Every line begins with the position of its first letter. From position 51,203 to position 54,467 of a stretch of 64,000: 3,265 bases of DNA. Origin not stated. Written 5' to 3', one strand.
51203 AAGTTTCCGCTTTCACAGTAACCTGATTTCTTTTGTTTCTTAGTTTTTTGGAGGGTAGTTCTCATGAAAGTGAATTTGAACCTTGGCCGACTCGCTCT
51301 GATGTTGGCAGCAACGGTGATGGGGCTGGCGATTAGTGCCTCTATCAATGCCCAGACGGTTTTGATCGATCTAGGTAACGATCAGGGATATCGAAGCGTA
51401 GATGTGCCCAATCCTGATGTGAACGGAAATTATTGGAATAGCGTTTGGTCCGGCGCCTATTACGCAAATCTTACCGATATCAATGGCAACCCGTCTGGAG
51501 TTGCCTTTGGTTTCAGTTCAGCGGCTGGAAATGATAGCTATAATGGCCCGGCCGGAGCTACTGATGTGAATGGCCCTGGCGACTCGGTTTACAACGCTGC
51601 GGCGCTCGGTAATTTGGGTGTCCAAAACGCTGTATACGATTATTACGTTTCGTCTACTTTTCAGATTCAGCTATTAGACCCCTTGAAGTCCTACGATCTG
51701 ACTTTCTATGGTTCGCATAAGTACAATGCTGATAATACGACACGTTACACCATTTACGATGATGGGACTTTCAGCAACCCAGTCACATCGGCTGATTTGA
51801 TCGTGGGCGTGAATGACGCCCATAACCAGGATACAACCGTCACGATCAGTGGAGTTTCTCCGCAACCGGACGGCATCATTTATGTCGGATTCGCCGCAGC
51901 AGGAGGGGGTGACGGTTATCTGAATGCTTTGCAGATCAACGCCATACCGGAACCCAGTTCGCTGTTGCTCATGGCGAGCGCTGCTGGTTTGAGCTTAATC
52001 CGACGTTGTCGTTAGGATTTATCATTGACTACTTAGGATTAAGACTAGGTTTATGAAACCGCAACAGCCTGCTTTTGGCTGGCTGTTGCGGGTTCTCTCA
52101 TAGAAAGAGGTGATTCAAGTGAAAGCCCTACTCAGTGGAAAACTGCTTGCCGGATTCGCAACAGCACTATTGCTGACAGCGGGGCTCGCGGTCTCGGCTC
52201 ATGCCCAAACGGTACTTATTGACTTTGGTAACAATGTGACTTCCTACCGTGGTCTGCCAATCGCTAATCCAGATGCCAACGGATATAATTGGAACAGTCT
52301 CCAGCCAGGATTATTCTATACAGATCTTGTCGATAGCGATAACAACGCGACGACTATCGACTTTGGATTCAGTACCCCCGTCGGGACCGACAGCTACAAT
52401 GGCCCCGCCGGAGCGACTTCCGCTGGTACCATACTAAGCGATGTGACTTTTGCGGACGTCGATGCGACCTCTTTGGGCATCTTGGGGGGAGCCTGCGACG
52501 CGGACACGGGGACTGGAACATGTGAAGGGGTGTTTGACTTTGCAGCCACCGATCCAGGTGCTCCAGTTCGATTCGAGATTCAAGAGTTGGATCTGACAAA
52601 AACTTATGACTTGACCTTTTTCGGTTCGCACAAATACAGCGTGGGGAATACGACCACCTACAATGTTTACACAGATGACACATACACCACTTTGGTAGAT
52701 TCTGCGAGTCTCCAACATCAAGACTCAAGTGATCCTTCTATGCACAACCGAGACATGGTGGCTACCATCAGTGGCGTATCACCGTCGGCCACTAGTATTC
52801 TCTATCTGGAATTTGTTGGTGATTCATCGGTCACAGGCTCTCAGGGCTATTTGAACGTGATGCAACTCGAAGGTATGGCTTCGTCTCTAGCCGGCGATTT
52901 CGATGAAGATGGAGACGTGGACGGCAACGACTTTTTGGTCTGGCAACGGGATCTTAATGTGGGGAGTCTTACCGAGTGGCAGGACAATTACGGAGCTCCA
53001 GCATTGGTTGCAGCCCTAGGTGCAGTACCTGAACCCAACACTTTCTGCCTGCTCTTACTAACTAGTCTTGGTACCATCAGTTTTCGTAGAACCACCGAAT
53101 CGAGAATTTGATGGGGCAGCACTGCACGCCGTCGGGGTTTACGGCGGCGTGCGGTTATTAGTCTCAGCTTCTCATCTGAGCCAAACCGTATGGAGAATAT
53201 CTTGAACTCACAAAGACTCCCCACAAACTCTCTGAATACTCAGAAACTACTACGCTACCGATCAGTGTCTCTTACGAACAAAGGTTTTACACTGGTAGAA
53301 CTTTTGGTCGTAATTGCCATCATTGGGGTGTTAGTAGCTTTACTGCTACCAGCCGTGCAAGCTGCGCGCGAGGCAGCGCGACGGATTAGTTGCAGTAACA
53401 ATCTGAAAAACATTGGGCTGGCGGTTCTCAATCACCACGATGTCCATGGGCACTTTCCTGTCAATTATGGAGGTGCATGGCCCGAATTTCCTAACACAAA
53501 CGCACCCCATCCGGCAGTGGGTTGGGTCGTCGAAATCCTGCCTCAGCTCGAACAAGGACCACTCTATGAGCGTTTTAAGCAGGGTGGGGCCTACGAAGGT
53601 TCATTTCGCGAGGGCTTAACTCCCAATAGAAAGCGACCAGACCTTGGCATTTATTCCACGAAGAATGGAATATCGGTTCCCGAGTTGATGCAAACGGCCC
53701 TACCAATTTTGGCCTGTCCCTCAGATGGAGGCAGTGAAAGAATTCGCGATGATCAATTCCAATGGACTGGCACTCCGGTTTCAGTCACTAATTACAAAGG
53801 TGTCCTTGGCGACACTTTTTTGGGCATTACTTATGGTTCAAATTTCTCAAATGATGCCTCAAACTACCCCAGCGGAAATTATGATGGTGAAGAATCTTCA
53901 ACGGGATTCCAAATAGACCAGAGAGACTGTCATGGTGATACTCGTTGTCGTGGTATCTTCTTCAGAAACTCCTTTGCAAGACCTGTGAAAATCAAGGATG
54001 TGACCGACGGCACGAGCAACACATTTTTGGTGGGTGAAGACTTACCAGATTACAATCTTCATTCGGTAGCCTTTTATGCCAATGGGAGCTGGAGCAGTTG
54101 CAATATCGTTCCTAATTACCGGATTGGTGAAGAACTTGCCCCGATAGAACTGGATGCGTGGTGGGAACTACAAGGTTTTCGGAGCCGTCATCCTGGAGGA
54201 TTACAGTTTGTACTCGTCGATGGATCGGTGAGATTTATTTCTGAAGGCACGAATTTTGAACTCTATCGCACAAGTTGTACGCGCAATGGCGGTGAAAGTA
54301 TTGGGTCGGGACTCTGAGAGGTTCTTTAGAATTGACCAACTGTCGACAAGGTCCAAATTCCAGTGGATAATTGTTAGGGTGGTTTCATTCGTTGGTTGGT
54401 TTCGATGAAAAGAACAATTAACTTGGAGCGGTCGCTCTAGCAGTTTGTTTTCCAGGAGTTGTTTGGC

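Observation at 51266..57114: Paralogous PEP-CTERM protein family sharing a novel ~200-aa N-domain, with modular additions (dockerin-like repeats; GH-like catalytic domain)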

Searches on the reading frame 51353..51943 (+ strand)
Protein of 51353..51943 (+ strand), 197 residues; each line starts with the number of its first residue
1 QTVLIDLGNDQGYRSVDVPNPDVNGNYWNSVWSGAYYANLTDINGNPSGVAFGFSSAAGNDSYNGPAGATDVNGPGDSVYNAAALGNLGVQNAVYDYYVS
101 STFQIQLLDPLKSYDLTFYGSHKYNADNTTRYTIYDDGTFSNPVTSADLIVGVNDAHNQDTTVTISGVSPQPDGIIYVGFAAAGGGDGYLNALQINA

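Call 40: search_protein_representatives(alignment_id=A3)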
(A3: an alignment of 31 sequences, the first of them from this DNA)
Query: 31 sequences, 196 profile positions. Proteins with E-value up to 0.001 (for the whole library): 755; up to 1e-10: 364; up to 1e-30: 141. The best 150 are listed.
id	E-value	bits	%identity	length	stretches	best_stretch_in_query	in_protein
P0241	1.2e-206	697.3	-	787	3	1-195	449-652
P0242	4.5e-166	564.9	-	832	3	1-195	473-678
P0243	4.0e-164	558.5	-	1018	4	2-195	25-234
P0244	6.1e-136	466.5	-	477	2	18-195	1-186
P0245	1.1e-130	449.4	-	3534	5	2-195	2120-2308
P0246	2.6e-130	448.1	-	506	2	1-195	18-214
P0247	1.5e-127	439.1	-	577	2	2-195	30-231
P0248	1.0e-125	433.2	-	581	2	1-194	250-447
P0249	4.1e-122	421.4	-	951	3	2-194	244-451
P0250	2.6e-121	418.8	-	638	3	2-195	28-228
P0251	1.2e-115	400.3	-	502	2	2-195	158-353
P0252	1.3e-114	396.9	-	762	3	2-195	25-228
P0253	2.3e-112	389.6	-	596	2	3-195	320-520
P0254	1.1e-111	387.4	-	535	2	1-195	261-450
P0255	3.1e-108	376.1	-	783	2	1-195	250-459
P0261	3.5e-97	340.0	-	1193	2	1-194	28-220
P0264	3.5e-85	300.9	-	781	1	1-195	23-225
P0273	3.5e-76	271.5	-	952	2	2-195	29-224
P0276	2.6e-74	265.4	-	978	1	1-195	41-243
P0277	3.1e-74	265.2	-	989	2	1-195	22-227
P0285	2.1e-70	252.7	-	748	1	1-194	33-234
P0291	1.9e-66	239.7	-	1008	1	1-194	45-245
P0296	2.5e-63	229.6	-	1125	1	2-195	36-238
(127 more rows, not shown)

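Call 42: search_protein_families(library=pfam, proteins=[P0241, P0243, P0261, P0264, P0273, P0276, P0277, P0291, P0296, P0285], max_evalue=0.001)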
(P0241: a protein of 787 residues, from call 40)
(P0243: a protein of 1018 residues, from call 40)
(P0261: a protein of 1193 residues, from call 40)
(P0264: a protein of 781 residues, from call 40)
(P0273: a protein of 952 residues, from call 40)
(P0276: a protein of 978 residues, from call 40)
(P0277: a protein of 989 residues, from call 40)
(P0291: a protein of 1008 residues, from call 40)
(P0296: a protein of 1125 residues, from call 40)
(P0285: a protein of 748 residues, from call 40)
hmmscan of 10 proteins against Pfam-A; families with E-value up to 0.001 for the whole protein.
P0241 (787 aa): 0 families

P0243 (1018 aa): 0 families

P0261 (1193 aa): 5 families
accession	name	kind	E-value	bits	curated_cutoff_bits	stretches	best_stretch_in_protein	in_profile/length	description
PF17963.7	Big_9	-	3.4e-14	53.9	23.6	2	1037-1113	21-89/89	Bacterial Ig domain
PF13472.12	Lipase_GDSL_2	-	8.9e-14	52.8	32.9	1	327-489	3-177/178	GDSL-like Lipase/Acylhydrolase family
PF17892.7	Cadherin_5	-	3.8e-10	39.9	26.5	1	1050-1115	34-98/98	Cadherin-like domain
PF00657.28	Lipase_GDSL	-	2.8e-09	37.9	23.6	1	317-495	5-208/208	GDSL-like Lipase/Acylhydrolase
PF00041.27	fn3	-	6.4e-09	36.3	25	1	720-807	1-82/84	Fibronectin type III domain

P0264 (781 aa): 3 families
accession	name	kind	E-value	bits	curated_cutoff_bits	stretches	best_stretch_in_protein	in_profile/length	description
PF14307.12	Glyco_tran_WbsX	-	1.4e-09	38.3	25.1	1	378-510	34-169/350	Glycosyltransferase WbsX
PF16317.11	Glyco_hydro_99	-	4e-07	29.9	33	0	602-657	271-329/341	Glycosyl hydrolase family 99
PF03659.20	Glyco_hydro_71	-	9.7e-06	25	34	1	483-643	82-246/375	Glycosyl hydrolase family 71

P0273 (952 aa): 1 family
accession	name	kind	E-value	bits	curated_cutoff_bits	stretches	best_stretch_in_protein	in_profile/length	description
PF12951.13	PATR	-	1.4e-36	124.6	27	4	753-782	1-30/30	Passenger-associated-transport-repeat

P0276 (978 aa): 7 families
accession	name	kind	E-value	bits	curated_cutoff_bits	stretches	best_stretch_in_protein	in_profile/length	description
PF22815.2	CatAgl_D1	-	2.6e-45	154.7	27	1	431-592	2-159/159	Alpha-1,3-glucanase catalytic domain D1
PF22816.2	CatAgl_D2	-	1.2e-19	70.9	27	1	625-937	17-339/389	Alpha-1,3-glucanase catalytic domain D2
PF12708.12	Pect-lyase_RHGA_epim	-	5e-13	49.8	27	1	605-670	4-72/213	Rhamnogalacturonase A/epimerase, pectate lyase-like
PF17963.7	Big_9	-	6e-12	46.7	23.6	1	249-341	1-88/89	Bacterial Ig domain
PF13229.12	Beta_helix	-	1.7e-07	31.5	25.9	1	696-823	38-149/158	Right handed beta helix region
PF17803.7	Cadherin_4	-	6.5e-07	30.2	25.1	1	247-306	9-68/71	Bacterial cadherin-like domain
PF17892.7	Cadherin_5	-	5.6e-06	26.5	26.5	1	249-343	2-97/98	Cadherin-like domain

P0277 (989 aa): 2 families
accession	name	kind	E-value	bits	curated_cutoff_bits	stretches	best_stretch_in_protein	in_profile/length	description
PF13472.12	Lipase_GDSL_2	-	3.6e-07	31.3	32.9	1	305-463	31-177/178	GDSL-like Lipase/Acylhydrolase family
PF13620.12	CarboxypepD_reg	-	0.00086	20.1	32.3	0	128-148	35-54/82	Carboxypeptidase regulatory-like domain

P0291 (1008 aa): 1 family
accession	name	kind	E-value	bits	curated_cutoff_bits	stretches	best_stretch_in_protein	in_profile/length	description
PF12951.13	PATR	-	4.5e-09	36.6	27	1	773-802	1-30/30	Passenger-associated-transport-repeat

P0296 (1125 aa): 8 families
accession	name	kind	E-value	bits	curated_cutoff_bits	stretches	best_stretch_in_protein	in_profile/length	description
PF22815.2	CatAgl_D1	-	1.1e-40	139.7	27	1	257-411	2-159/159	Alpha-1,3-glucanase catalytic domain D1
PF22816.2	CatAgl_D2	-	1.7e-23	83.5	27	1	449-666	24-239/389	Alpha-1,3-glucanase catalytic domain D2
PF12708.12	Pect-lyase_RHGA_epim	-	1.4e-14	54.9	27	1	422-487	2-73/213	Rhamnogalacturonase A/epimerase, pectate lyase-like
PF18998.6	Flg_new_2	-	8.1e-11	42.2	23.6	1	871-943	1-72/73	Divergent InlB B-repeat domain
PF22544.2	HYDIN_VesB_CFA65-like_Ig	-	4.8e-08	33.6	25.5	1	951-1039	7-99/100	HYDIN/CFA65/VesB-like, Ig-like domain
PF15780.11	ASH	-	1.6e-06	28.7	27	1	952-1029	12-93/98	Abnormal spindle-like microcephaly-assoc'd, ASPM-SPD-2-Hydin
PF07610.17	DUF1573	-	0.00012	22.5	26.1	1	954-1039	8-96/98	Protein of unknown function (DUF1573)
PF24291.1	Ig_CFAP65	-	0.00019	21.7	27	1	957-1044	32-118/121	Cilia- and flagella-associated protein 65-like, Ig-like domain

P0285 (748 aa): 1 family
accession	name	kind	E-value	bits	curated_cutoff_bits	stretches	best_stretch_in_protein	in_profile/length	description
PF12951.13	PATR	-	5.9e-08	33.1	27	1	556-584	1-29/30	Passenger-associated-transport-repeat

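Call 44: search_protein_families(library=pfam, alignment_id=A4, max_evalue=0.00001)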
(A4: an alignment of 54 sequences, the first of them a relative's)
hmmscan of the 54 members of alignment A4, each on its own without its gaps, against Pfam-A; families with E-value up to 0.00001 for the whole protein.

A. member 1, P0242 (832 aa): 0 families

B. families by the number of members that match (of 54 scanned): 22 families
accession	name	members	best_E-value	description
PF16403.11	Bact_surface_Ig-like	6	1.5e-33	Bacterial surface protein, Ig-like domain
PF12951.13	PATR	5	1.6e-19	Passenger-associated-transport-repeat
PF13472.12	Lipase_GDSL_2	5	5.3e-16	GDSL-like Lipase/Acylhydrolase family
PF22815.2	CatAgl_D1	3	5.4e-44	Alpha-1,3-glucanase catalytic domain D1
PF05345.18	He_PIG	3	3.7e-10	Putative Ig domain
PF18981.6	InlK_D3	3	1.7e-06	Internalin K domain (D3/D4)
PF12708.12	Pect-lyase_RHGA_epim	2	2.4e-10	Rhamnogalacturonase A/epimerase, pectate lyase-like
PF02494.22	HYR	2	9.4e-09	HYR domain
PF22816.2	CatAgl_D2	1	3.4e-25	Alpha-1,3-glucanase catalytic domain D2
PF13927.12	Ig_3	1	4.9e-23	Immunoglobulin domain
PF03422.21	CBM_6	1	2.5e-19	Carbohydrate binding module (family 6)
PF07679.22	I-set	1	1.2e-18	Immunoglobulin I-set domain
PF18099.7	CBM_35_2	1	3.8e-12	Carbohydrate binding module (family 35)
PF00047.31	ig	1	4.4e-12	Immunoglobulin domain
PF13895.12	Ig_2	1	5.2e-10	Immunoglobulin domain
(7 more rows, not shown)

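Call 76: search_protein_families(library=pfam, alignment_id=A3, max_evalue=10)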
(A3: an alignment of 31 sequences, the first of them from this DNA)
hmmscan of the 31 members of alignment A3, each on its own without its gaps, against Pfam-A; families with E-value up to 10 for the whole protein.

A. member 1, seq(197 aa): 0 families

B. families by the number of members that match (of 31 scanned): 8 families
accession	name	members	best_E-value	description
PF17141.9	DUF5114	1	0.0076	Domain of unknown function (DUF5114)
PF18220.6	BspA_v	1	0.049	Adhesin BspA variable domain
PF15019.11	C9orf72-like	1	0.083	C9orf72-like protein family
PF06251.17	Caps_syn_GfcC_C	1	0.092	Capsule biosynthesis GfcC C-terminal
PF25549.1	DUF7927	1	0.13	Domain of unknown function (DUF7927)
PF13759.12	2OG-FeII_Oxy_5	1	0.17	Putative 2OG-Fe(II) oxygenase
PF13446.11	RPT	1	0.17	A repeated domain in UCH-protein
PF10179.15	NDNF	1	0.18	Neuron-derived neurotrophic factor, first Fn(III) domain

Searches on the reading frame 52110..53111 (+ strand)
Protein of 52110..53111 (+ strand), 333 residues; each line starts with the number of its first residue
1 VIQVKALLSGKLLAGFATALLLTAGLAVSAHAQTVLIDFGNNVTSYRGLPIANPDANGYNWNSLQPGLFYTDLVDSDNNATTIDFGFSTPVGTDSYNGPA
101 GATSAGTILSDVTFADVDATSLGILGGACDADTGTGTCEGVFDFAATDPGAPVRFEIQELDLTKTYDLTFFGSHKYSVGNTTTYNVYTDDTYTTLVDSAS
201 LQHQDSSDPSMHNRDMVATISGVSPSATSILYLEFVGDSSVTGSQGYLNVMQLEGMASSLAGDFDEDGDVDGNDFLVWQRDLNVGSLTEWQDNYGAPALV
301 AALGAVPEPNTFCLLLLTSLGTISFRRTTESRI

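Call 3: search_protein_families(library=pfam, proteins=[window:52110-53111:+], max_evalue=0.1)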
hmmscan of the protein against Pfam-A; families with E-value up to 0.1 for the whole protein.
window:52110-53111:+ (333 aa): 1 family
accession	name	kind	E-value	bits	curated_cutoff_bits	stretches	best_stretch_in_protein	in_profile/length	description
PF07589.16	PEP-CTERM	-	0.0069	16.9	20.7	1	305-327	1-23/24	PEP-CTERM motif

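Call 4: search_protein_families(library=ncbifam, proteins=[window:52110-53111:+], max_evalue=0.1)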
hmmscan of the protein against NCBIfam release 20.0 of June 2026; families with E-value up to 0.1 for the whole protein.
window:52110-53111:+ (333 aa): 0 families

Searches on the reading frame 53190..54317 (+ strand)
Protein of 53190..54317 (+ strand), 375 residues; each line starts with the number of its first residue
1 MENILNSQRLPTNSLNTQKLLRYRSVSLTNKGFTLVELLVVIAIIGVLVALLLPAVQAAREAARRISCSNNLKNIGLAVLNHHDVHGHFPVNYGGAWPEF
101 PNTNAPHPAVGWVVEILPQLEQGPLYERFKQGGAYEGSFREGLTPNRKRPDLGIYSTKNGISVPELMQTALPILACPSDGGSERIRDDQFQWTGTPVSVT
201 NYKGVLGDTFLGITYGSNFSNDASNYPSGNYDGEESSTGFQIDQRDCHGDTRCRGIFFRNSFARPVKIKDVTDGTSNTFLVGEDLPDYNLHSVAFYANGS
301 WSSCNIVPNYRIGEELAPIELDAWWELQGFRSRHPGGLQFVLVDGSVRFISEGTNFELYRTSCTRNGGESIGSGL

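Call 3: search_protein_families(library=pfam, proteins=[window:53190-54317:+], max_evalue=0.1)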
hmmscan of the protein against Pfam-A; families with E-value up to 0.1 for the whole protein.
window:53190-54317:+ (375 aa): 3 families
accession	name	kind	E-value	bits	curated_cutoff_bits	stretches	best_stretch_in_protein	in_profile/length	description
PF07596.16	SBP_bac_10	-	2.8e-49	169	23.3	1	57-356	1-267/268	Protein of unknown function (DUF1559)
PF07963.17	N_methyl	-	3e-07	30.2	21.2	1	30-53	4-27/27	Prokaryotic N-terminal methylation motif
PF11591.13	2Fe-2S_Ferredox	-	0.052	13.9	25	0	54-68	18-32/34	Ferredoxin chloroplastic transit peptide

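Call 4: search_protein_families(library=ncbifam, proteins=[window:53190-54317:+], max_evalue=0.1)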
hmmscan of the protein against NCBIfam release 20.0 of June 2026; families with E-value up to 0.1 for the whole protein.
window:53190-54317:+ (375 aa): 16 families
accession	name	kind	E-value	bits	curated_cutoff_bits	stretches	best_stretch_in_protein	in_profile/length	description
TIGR04294.2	pre_pil_HX9DG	domain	3.3e-10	39.4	19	1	330-351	1-22/22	H-X9-DG-CTERM domain-containing protein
TIGR01710.1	typeII_sec_gspG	equivalog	8.3e-09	35.6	88.85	1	31-95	1-65/134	type II secretion system major pseudopilin GspG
TIGR02532.1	IV_pilin_GFxxxE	domain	1.1e-07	31.3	16.3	1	31-53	2-24/24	prepilin-type N-terminal cleavage/methylation domain-containing protein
NF040999.1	pilin_ComGC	equivalog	3.8e-07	30.2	75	1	31-71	2-42/84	competence type IV pilus major pilin ComGC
NF041013.1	T4P_ComGE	equivalog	2.5e-06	27.5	49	1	30-62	3-35/83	competence type IV pilus minor pilin ComGE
TIGR02596.1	TIGR02596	subfamily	3.2e-06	27.4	70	1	33-74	1-42/196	Verru_Chthon cassette protein D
NF041775.1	typeIV_PilA_Myxo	equivalog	4.1e-06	26.9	400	1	29-74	9-54/214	type IV pilin protein PilA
NF007862.0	PRK10574.1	equivalog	4.8e-06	26.8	138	1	30-58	4-32/145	prepilin peptidase-dependent pilin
TIGR01708.2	typeII_sec_gspH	equivalog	5.1e-06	26.6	80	1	31-60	2-31/169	type II secretion system minor pseudopilin GspH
TIGR01707.1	gspI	equivalog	0.0017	18.8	44.35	1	32-66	1-35/101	type II secretion system minor pseudopilin GspI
NF040982.1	ComGD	equivalog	0.012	16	70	1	30-58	1-29/139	competence type IV pilus minor pilin ComGD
NF007800.0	PRK10506.1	equivalog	0.015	15.2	158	1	29-62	7-40/163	prepilin peptidase-dependent protein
NF041002.1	pilin_ComGF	equivalog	0.018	15.2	80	1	30-64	1-35/139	competence type IV pilus minor pilin ComGF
TIGR02599.1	TIGR02599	subfamily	0.039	13.2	256.5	1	32-63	1-32/361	Verru_Chthon cassette protein C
NF045534.1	small_EYxxD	equivalog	0.051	13.3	29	1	39-60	10-30/37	EYxxD motif small membrane protein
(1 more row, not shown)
